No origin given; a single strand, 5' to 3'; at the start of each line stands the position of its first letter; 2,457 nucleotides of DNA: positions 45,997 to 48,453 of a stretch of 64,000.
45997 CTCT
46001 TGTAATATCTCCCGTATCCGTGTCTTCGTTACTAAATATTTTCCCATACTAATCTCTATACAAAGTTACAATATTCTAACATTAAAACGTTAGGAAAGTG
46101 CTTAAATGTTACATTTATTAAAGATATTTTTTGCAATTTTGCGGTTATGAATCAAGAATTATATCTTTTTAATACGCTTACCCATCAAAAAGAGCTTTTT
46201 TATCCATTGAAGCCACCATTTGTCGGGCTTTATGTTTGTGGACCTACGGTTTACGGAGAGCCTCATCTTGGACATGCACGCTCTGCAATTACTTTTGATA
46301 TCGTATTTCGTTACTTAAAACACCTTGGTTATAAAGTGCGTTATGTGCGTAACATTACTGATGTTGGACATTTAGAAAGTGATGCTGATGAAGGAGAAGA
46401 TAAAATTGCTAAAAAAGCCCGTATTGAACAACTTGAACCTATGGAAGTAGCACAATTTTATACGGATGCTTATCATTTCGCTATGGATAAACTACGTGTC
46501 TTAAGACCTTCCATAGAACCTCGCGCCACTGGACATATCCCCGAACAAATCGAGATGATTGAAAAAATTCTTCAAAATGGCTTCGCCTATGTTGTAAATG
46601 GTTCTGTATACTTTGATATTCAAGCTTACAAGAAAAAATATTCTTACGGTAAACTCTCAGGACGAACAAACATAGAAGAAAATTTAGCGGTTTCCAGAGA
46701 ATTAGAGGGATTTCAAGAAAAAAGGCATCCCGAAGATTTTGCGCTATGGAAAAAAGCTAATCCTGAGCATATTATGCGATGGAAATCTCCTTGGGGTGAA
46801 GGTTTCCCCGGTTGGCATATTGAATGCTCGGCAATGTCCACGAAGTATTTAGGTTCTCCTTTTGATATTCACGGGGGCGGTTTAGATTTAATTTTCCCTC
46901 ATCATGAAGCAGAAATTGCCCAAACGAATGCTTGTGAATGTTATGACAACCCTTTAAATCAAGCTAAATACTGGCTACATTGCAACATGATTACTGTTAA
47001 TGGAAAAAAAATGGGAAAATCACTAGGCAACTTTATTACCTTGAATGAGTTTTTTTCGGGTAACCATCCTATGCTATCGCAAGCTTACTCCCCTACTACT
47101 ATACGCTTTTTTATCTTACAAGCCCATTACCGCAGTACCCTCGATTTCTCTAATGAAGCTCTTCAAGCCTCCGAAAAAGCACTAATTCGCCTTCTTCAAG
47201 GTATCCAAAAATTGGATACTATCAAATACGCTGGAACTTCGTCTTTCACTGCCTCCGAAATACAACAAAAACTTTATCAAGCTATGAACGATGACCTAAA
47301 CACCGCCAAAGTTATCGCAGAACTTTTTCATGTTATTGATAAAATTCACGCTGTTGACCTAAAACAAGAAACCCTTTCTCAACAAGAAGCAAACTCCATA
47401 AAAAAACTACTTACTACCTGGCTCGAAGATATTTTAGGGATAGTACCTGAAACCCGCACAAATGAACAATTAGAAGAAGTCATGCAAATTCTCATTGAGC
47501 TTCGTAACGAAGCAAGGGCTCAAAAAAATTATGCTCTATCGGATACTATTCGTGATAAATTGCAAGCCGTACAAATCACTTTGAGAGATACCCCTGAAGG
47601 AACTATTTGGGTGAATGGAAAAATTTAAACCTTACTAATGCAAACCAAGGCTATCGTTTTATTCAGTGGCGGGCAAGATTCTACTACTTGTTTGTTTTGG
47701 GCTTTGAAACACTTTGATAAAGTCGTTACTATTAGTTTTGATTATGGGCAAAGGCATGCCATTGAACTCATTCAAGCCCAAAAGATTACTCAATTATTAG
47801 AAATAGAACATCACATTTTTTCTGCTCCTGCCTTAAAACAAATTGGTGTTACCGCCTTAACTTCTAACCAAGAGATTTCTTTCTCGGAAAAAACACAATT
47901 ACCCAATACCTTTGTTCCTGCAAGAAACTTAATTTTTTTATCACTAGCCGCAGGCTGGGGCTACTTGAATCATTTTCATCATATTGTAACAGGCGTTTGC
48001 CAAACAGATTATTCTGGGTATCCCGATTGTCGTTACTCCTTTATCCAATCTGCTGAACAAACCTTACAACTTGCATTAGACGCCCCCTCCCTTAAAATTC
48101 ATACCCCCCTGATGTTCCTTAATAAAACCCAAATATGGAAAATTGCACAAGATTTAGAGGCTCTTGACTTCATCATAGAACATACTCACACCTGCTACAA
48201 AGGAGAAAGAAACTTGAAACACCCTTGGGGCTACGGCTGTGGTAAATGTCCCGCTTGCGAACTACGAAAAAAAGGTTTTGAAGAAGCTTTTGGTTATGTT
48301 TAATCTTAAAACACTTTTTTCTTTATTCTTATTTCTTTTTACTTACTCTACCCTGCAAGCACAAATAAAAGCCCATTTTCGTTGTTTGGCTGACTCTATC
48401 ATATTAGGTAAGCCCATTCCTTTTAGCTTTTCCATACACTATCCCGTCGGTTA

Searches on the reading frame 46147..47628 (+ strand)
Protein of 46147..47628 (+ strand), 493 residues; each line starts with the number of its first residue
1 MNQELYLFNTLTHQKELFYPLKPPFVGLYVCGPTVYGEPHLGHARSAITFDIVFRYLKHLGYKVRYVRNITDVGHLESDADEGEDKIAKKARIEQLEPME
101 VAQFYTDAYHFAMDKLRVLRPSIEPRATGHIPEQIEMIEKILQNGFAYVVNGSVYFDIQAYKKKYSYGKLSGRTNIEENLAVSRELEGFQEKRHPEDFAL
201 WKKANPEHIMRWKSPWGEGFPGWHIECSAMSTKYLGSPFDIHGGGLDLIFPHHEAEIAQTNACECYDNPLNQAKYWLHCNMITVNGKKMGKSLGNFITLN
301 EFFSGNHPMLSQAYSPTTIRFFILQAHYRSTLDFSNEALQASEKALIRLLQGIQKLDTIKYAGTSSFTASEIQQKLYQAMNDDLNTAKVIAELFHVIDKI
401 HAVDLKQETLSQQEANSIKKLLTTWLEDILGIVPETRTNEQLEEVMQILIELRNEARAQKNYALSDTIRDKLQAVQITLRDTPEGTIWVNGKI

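Call 30: search_protein_families(library=pfam, proteins=[window:46147-47628:+], max_evalue=0.00001)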
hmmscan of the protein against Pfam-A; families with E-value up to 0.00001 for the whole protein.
window:46147-47628:+ (493 aa): 4 families
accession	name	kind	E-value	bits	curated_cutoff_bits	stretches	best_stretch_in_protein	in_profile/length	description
PF01406.26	tRNA-synt_1e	-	5.9e-104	348.1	27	1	20-342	4-299/301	tRNA synthetases class I (C) catalytic domain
PF09190.17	DALR_2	-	1.9e-10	41.6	22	1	377-432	3-55/57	DALR domain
PF09334.17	tRNA-synt_1g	-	2e-08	33.9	20.1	0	35-117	10-82/391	tRNA synthetases class I (M)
PF00133.28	tRNA-synt_1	-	4.5e-07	29.4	22.7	0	23-69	23-68/414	tRNA synthetases class I (I, L, M and V)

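Call 42: find_homologous_proteins(query=window:46147-47628:+, max_evalue=1e-50)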
Query window:46147-47628:+ (493 aa): 8000 proteins with E <= 1e-50 among 8000 candidates; the best 120 are listed.
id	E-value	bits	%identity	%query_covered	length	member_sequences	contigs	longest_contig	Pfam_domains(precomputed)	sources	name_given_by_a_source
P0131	0.0e+0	1141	100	100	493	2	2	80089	PF09334.18,PF01406.26,PF00133.29,PF09190.18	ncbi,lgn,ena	-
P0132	0.0e+0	1032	90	100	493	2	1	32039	PF09334.18,PF01406.26,PF00133.29,PF09190.18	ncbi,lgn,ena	-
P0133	0.0e+0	1027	88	100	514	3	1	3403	PF09334.18,PF01406.26,PF00133.29,PF09190.18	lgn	-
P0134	0.0e+0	1022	88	100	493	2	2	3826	PF09334.18,PF01406.26,PF00133.29,PF09190.18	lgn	-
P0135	0.0e+0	1014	87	100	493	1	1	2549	PF09334.18,PF01406.26,PF00133.29,PF09190.18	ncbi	-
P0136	0.0e+0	1011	87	100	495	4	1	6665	PF09334.18,PF01406.26,PF00133.29,PF09190.18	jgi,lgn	jgi:cysteinyl-tRNA synthetase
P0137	2.0e-295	998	85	100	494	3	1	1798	PF09334.18,PF01406.26,PF00133.29,PF09190.18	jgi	jgi:cysteinyl-tRNA synthetase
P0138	2.4e-253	859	74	99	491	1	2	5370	PF09334.18,PF01406.26,PF23493.2,PF09190.18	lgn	-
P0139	5.0e-230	782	68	99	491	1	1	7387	PF09334.18,PF01406.26,PF23493.2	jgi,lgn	-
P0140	1.5e-222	758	65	99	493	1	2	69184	PF09334.18,PF01406.26,PF09190.18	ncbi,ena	-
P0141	4.1e-222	756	66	99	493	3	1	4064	PF09334.18,PF01406.26,PF09190.18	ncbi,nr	ncbi:MAG: cysteine--tRNA ligase [Bacteroidia bacterium]|nr:cysteine--tRNA ligase [Bacteroidia bacter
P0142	1.1e-221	755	68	98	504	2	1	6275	PF09334.18,PF01406.26,PF23493.2,PF09190.18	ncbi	-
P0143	2.4e-221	754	67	99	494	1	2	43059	PF09334.18,PF01406.26,PF00133.29,PF09190.18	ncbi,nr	ncbi:MAG: cysteine--tRNA ligase [Bacteroidia bacterium]|nr:cysteine--tRNA ligase [Bacteroidia bacter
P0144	4.4e-221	753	66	99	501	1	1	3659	PF09334.18,PF01406.26,PF09190.18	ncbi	-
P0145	6.0e-220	749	65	99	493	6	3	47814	PF09334.18,PF01406.26,PF00133.29,PF09190.18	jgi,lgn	jgi:cysteinyl-tRNA synthetase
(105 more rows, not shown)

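Call 43: find_encoding_contigs(protein=P0132, flank=2000, max_places=3)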
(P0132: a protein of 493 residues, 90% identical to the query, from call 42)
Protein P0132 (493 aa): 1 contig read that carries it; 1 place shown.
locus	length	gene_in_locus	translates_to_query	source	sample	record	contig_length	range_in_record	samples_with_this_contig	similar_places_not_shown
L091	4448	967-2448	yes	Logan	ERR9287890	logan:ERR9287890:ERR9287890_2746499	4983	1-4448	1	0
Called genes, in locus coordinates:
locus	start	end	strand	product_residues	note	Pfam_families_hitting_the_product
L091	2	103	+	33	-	?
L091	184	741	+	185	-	PF13795:HupE_UreJ_2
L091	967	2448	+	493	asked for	PF00133:tRNA-synt_1 (faint), PF01406:tRNA-synt_1e, PF09334:tRNA-synt_1g (weak), PF09190:DALR_2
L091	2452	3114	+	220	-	PF06508:QueC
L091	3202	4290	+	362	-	PF01266:DAO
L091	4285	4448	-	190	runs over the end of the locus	PF01569:PAP2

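Call 44: find_encoding_contigs(protein=P0135, flank=2000, max_places=3)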
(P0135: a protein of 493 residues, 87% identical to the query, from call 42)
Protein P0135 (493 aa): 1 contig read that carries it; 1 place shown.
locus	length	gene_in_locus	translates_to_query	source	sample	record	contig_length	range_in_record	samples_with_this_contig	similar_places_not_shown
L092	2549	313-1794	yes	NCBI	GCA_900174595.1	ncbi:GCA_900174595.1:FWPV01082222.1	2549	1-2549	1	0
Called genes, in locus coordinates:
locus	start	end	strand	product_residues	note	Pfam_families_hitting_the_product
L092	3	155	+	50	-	?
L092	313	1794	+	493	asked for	PF00133:tRNA-synt_1 (faint), PF01406:tRNA-synt_1e, PF09334:tRNA-synt_1g (faint), PF09190:DALR_2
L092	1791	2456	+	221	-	PF06508:QueC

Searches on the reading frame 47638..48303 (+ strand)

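Call 27: search_protein_families(library=pfam, proteins=[window:47638-48303:+], max_evalue=0.001)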
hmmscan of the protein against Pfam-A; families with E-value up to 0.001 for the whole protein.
window:47638-48303:+ (221 aa): 3 families
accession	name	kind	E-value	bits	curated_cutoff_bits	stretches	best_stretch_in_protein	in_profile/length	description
PF06508.19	QueC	-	1.3e-76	257.2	22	1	4-217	1-209/210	Queuosine biosynthesis protein QueC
PF02568.20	ThiI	-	3.1e-06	27.4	20.5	0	137-186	120-172/197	Thiamine biosynthesis protein (ThiI)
PF01171.26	ATP_bind_3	-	0.00031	21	27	0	5-52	2-55/182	PP-loop family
